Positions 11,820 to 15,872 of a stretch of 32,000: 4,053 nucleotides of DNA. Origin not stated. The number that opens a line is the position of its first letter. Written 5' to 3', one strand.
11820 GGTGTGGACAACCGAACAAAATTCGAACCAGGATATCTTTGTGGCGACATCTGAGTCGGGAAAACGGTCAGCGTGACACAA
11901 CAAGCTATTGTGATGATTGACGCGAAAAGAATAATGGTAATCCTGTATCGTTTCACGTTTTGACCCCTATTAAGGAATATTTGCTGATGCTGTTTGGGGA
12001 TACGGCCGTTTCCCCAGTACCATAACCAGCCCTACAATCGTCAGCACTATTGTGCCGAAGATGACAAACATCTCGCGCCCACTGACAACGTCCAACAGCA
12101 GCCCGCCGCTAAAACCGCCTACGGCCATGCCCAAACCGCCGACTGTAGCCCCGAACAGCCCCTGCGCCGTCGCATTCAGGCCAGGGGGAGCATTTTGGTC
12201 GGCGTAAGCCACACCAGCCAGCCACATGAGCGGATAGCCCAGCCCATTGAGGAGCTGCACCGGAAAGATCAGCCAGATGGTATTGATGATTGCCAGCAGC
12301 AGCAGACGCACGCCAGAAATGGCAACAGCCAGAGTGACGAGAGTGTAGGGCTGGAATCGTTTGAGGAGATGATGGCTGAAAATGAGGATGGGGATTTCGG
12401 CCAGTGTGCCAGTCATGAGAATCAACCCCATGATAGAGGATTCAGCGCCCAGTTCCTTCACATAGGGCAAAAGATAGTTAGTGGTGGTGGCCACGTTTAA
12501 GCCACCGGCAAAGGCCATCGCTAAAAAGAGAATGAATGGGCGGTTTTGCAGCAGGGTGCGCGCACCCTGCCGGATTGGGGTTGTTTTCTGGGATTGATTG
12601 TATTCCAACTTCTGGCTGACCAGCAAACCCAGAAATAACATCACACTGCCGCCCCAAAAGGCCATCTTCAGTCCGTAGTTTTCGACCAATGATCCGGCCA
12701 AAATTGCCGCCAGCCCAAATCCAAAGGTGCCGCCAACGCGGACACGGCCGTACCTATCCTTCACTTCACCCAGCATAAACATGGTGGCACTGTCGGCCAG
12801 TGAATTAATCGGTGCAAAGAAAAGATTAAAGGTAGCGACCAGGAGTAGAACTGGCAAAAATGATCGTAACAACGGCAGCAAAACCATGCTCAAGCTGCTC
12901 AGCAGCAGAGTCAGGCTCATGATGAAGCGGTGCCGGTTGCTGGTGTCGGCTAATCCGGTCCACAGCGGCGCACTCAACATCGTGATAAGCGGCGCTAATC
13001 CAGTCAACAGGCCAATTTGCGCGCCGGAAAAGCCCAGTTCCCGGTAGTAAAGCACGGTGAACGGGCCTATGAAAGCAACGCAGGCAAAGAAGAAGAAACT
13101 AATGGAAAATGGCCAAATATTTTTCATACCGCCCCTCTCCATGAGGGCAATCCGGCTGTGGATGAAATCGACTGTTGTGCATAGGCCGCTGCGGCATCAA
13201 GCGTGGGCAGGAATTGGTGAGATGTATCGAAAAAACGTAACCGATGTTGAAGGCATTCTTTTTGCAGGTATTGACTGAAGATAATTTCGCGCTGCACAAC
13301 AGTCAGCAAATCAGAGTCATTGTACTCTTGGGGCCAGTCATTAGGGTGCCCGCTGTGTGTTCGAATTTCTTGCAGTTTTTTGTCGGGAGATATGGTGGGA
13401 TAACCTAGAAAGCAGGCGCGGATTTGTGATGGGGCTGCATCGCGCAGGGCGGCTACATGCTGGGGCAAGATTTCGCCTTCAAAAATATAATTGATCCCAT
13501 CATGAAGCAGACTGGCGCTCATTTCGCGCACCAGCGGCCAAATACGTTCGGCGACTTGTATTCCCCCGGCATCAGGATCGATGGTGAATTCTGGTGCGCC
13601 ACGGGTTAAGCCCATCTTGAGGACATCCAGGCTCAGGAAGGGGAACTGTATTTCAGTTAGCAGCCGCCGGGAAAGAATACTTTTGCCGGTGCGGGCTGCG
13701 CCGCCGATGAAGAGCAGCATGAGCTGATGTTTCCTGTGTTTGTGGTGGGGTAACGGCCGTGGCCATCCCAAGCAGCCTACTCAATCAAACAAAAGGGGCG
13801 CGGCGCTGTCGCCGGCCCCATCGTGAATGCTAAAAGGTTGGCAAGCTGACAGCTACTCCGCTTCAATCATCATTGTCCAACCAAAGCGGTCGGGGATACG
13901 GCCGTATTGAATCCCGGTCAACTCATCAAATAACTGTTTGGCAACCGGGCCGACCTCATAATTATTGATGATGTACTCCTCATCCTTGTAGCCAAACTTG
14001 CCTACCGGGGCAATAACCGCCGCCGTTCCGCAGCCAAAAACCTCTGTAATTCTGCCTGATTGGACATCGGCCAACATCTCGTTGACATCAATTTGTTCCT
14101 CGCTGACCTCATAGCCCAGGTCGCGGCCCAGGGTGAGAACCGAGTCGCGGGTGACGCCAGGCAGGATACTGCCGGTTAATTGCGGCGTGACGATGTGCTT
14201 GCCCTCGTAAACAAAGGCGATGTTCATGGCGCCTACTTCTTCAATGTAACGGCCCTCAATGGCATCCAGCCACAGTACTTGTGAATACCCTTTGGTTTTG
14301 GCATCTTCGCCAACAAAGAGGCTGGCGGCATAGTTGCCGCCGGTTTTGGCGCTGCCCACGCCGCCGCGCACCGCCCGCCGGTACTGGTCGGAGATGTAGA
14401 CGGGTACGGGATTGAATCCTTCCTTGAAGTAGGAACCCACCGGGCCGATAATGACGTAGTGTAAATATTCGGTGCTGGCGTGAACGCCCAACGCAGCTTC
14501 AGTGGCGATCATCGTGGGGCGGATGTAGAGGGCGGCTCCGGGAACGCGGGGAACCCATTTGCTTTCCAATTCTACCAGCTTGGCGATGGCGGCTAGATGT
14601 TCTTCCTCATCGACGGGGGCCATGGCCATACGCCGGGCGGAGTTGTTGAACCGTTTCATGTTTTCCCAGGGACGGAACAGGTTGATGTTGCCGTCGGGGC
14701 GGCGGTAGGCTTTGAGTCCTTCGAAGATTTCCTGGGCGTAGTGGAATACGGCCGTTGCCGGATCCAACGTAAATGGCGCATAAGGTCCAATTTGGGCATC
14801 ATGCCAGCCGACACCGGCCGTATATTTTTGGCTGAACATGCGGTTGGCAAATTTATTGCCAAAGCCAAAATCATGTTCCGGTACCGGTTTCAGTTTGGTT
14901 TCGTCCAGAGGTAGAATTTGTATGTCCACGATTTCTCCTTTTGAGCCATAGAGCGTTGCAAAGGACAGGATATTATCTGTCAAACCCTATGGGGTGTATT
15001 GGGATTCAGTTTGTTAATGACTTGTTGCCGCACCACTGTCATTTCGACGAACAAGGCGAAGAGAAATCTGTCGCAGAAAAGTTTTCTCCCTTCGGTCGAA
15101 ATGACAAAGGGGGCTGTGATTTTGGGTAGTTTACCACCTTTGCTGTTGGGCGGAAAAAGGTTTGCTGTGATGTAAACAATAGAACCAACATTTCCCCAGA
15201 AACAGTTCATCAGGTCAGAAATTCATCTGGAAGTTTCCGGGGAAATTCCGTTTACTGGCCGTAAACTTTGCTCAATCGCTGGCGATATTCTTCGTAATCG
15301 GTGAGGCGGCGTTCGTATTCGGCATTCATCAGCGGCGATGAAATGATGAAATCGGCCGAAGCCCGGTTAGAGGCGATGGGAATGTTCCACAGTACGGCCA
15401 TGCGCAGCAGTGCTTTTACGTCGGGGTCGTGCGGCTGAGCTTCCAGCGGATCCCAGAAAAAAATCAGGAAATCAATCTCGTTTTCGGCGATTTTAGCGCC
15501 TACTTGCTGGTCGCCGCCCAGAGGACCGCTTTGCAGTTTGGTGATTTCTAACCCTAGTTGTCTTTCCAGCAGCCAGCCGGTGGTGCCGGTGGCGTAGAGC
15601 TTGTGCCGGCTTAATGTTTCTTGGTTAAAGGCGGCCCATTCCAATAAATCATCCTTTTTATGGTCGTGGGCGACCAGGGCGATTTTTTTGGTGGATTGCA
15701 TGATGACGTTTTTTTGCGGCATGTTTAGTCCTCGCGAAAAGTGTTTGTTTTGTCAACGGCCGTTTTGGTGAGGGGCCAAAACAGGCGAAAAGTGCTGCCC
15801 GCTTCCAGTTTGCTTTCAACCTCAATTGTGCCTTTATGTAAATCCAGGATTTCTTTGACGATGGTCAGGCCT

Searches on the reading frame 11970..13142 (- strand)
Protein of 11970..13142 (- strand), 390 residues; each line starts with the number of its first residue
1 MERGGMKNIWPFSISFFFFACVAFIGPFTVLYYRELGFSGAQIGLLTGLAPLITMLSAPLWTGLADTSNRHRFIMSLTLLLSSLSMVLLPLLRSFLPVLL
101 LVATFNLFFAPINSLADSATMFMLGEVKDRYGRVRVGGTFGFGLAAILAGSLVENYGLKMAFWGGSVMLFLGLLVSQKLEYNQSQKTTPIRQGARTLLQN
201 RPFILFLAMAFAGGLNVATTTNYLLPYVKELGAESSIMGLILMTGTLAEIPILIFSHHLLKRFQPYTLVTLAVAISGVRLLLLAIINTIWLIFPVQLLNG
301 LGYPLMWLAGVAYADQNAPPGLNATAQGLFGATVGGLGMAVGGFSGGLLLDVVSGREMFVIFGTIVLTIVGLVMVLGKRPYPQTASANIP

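Call 6: search_protein_families(library=ncbifam, proteins=[window:11970-13142:-])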
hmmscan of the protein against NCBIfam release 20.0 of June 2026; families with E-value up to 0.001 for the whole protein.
window:11970-13142:- (390 aa): 9 families
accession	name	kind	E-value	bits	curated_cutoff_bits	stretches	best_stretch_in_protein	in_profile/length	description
NF008346.0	PRK11128.1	equivalog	2.7e-26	92.6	259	1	16-369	15-371/383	3-phenylpropionate MFS transporter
TIGR00899.1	2A0120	subfamily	3.4e-26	92.2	522.3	1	16-376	7-371/375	sugar efflux transporter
TIGR00902.1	2A0127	subfamily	4.8e-17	62.2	698.9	1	14-368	11-370/388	3-phenylpropionate MFS transporter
NF037955.1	mfs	subfamily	2.2e-14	53.2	100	1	19-362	10-356/366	MFS transporter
TIGR00889.1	2A0110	subfamily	1.6e-11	44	446.1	1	19-374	16-392/418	nucleoside permease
NF007077.0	PRK09528.1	subfamily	8.3e-10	37.8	429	1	9-374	13-401/421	galactoside permease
TIGR00882.1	2A0105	subfamily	1.3e-08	34.2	220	1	12-186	7-191/396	oligosaccharide MFS transporter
NF007237.0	PRK09669.1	subfamily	4.6e-05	22.2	610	1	150-310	176-344/461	putative symporter YagG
TIGR00792.1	gph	subfamily_domain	0.00088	18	231.35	1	181-301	202-323/437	glycoside-pentoside-hexuronide (GPH):cation symporter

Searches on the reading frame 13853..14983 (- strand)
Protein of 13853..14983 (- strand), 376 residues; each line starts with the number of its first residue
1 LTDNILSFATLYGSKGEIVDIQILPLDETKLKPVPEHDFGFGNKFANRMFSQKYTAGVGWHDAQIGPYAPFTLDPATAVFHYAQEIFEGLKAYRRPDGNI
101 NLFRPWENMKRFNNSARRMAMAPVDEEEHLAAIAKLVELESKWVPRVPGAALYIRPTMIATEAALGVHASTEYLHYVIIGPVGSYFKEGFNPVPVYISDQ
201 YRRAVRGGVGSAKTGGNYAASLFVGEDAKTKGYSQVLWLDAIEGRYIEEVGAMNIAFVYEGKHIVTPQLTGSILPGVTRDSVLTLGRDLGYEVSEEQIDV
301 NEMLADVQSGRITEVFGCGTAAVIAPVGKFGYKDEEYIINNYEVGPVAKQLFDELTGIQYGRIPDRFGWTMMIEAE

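Call 6: search_protein_families(library=ncbifam, proteins=[window:13853-14983:-])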
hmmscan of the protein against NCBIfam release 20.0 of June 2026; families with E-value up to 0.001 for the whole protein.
window:13853-14983:- (376 aa): 14 families
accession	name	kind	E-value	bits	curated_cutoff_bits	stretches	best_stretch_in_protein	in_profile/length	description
NF009897.0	PRK13357.1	equivalog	6.4e-143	475.8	307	1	36-373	20-357/358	branched-chain amino acid aminotransferase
TIGR01123.1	ilvE_II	equivalog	9.8e-121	402.5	250.05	1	60-372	1-312/313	branched-chain-amino-acid transaminase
NF005146.0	PRK06606.1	equivalog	5.2e-45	153.7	279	1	57-373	7-306/307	branched-chain amino acid transaminase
TIGR01122.1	ilvE_I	equivalog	6.1e-39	133.9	245.55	1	76-372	17-297/298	branched-chain-amino-acid transaminase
NF005726.0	PRK07544.1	equivalog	6.7e-25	87.8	396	1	56-353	10-282/295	branched-chain amino acid aminotransferase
NF006185.0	PRK08320.1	subfamily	4.4e-20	72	363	1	80-356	26-280/292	branched-chain amino acid aminotransferase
NF009896.0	PRK13356.1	equivalog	5.2e-18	65.2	262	1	74-333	25-264/287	branched-chain amino acid aminotransferase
NF009126.0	PRK12479.1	equivalog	6.5e-10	38.7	518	1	80-356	27-281/299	branched-chain-amino-acid transaminase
NF005209.0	PRK06680.1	subfamily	7.1e-09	34.9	320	1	225-351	160-273/286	D-amino-acid transaminase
NF005886.0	PRK07849.1-1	equivalog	4.5e-07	29.4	253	1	212-304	159-247/291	aminodeoxychorismate lyase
TIGR03461.1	pabC_Proteo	equivalog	7.4e-06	25.3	176.85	1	229-330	153-245/262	aminodeoxychorismate lyase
TIGR01121.1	D_amino_aminoT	equivalog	1.4e-05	24.4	277.45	1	244-354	171-270/276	D-amino-acid transaminase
NF004761.0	PRK06092.1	equivalog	2.2e-05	23.8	260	1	232-330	158-247/268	aminodeoxychorismate lyase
NF005888.0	PRK07849.1-3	equivalog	0.00015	20.8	273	0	212-304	160-249/298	aminodeoxychorismate lyase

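Call 9: find_related_loci(query=window:13853-14983:-, collection=genome_contigs, flank=10000)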
Query window:13853-14983:- (376 aa) in genome_contigs; peptide patterns used: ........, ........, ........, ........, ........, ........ (x = any residue, [..] = any of these).
295 stretches matched a pattern; 74 encode a relative of the query (tblastn E <= 1e-3); 74 distinct loci.
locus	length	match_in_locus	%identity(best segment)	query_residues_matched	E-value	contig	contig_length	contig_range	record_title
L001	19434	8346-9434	93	14-376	0e+0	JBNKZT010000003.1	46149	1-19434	MAG: Candidatus Promineifilaceae bacterium isolate D1.bin.20.strict NODE_3_length_46149_cov_4.830266, whole genome shotg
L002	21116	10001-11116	81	5-376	0e+0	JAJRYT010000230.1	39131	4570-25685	MAG: Chloroflexota bacterium isolate Dive96_bin3.68 k141_4464087, whole genome shotgun sequence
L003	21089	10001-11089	81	11-373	0e+0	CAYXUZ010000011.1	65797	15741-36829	MAG TPA_asm: uncultured Ardenticatenaceae bacterium isolate binchicken_co179_187 genome assembly, contig: NODE_1476_leng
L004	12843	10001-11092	80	11-374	0e+0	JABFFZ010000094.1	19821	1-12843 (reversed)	MAG: Chloroflexota bacterium isolate CFX8 c_000000000094, whole genome shotgun sequence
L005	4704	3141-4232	80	11-374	0e+0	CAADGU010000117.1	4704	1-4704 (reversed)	uncultured Chloroflexi bacterium isolate CFX4.fa.gz genome assembly, contig: k127_398726, whole genome shotgun sequence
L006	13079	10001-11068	82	19-374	0e+0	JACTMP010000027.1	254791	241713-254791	MAG: Chloroflexota bacterium isolate BJ8 scaffold_17, whole genome shotgun sequence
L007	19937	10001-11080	81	15-374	0e+0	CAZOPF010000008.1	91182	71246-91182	MAG TPA_asm: uncultured Ardenticatenaceae bacterium isolate binchicken_co274_488 genome assembly, contig: NODE_618_lengt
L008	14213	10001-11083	83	14-374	0e+0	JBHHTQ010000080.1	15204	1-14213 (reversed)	MAG: Anaerolineae bacterium isolate S.9.sp3_bin.44 NODE_588_length_15204_cov_7.584527, whole genome shotgun sequence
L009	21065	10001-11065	81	19-373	0e+0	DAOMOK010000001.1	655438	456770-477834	MAG TPA_asm: Chloroflexota bacterium isolate AMR_MDS_5888 NODE_3_length_655438_cov_24.037973, whole genome shotgun seque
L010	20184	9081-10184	78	7-374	0e+0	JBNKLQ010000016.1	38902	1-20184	MAG: Candidatus Promineifilaceae bacterium isolate H1H2.bin.11.strict NODE_16_length_38902_cov_4.531951, whole genome sh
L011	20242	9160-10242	79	14-374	0e+0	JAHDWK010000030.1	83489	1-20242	MAG: Anaerolineae bacterium isolate CHL1 NODE_794_length_83489_cov_208.303473, whole genome shotgun sequence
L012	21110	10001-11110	78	4-374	0e+0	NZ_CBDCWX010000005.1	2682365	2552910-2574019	MAG: Candidatus Leptofilum sp. isolate 7b64b919-6ea5-499b-8485-25358eaaa058 contig_5, whole genome shotgun sequence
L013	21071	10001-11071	80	18-374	0e+0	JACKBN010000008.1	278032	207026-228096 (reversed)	MAG: Ardenticatenaceae bacterium isolate HK-STAS-CHLO-22 HK-STAS-CHLO-22_8, whole genome shotgun sequence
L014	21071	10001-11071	79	18-374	0e+0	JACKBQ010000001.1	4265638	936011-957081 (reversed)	MAG: Ardenticatenaceae bacterium isolate HK-STAS-CHLO-25 HK-STAS-CHLO-25_1, whole genome shotgun sequence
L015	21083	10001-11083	78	15-375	0e+0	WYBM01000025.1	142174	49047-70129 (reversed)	MAG: Ardenticatenaceae bacterium isolate CFX1 k127_181637, whole genome shotgun sequence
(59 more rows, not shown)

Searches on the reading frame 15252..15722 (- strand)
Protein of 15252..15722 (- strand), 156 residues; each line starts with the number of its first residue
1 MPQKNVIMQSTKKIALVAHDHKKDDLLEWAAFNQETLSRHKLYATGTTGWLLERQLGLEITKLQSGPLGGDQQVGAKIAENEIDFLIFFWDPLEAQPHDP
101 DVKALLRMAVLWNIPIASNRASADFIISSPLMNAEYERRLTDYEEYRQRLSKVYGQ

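Call 14: search_protein_families(library=pfam, proteins=[window:15252-15722:-])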
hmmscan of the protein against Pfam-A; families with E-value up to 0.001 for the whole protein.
window:15252-15722:- (156 aa): 1 family
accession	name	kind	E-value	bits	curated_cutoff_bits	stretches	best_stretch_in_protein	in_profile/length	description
PF02142.27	MGS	-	1.6e-18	67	24.1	1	26-117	2-93/94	MGS-like domain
